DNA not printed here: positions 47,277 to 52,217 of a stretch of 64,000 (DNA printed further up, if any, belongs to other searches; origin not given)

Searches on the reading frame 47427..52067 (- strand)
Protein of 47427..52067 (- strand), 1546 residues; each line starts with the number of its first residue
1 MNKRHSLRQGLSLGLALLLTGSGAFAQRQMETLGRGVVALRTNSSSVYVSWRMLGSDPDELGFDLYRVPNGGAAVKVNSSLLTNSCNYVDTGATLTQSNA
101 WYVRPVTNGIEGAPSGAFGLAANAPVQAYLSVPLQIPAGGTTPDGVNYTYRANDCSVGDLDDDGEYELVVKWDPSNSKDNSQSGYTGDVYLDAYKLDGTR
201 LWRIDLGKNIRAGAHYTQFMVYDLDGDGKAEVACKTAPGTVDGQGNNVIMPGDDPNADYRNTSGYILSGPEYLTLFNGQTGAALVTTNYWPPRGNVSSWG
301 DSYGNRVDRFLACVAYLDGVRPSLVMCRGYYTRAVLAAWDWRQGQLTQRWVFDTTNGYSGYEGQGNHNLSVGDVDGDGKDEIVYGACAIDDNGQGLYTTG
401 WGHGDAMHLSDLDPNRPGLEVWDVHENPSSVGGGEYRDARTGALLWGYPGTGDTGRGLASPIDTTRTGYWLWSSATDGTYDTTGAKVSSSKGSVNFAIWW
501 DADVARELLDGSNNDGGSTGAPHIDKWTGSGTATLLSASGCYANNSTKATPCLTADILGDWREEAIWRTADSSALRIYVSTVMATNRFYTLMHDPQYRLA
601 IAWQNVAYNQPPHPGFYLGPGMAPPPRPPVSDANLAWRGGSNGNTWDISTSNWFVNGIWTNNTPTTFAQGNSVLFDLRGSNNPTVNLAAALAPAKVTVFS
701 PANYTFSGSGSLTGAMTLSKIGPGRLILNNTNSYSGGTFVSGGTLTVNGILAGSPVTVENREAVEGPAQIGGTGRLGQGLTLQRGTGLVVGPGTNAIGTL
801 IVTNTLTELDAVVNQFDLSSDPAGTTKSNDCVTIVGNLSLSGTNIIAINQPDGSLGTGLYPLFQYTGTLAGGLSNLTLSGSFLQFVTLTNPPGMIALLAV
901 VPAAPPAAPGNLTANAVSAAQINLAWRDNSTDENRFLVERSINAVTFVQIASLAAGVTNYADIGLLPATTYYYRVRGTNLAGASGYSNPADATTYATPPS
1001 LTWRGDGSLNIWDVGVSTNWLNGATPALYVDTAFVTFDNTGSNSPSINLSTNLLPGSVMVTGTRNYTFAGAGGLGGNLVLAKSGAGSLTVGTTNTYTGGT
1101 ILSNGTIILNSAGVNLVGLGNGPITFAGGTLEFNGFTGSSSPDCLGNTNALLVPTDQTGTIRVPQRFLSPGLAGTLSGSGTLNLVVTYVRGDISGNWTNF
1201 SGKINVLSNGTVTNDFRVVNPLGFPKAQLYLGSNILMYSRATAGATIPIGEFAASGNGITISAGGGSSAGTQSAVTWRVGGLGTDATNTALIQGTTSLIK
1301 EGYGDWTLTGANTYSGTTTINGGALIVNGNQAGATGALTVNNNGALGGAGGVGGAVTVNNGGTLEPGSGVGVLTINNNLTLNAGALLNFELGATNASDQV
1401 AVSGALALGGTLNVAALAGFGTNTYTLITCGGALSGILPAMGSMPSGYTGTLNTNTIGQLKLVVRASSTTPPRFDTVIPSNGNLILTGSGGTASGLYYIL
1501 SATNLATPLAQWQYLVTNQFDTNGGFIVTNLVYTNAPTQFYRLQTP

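Call 65: search_protein_families(library=pfam, proteins=[window:47427-52067:-], max_evalue=0.00001)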
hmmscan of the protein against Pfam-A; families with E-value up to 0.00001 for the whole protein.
window:47427-52067:- (1546 aa): 5 families
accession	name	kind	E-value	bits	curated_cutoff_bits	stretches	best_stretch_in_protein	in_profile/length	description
PF21348.3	RGL11_C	-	2.1e-242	805.6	27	1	129-628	1-490/490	Rhamnogalacturonan lyase family 11, C-terminal domain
PF18370.7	RGI_lyase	-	9.2e-19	68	27.8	1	28-115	1-80/86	Rhamnogalacturonan I lyases beta-sheet domain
PF12951.13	PATR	-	1.7e-17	63.6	27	2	718-747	1-30/30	Passenger-associated-transport-repeat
PF01839.29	FG-GAP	-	1.7e-06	28.2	22.1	0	368-386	4-22/37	FG-GAP repeat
PF00041.27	fn3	-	7.3e-06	26.5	25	0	908-991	2-82/84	Fibronectin type III domain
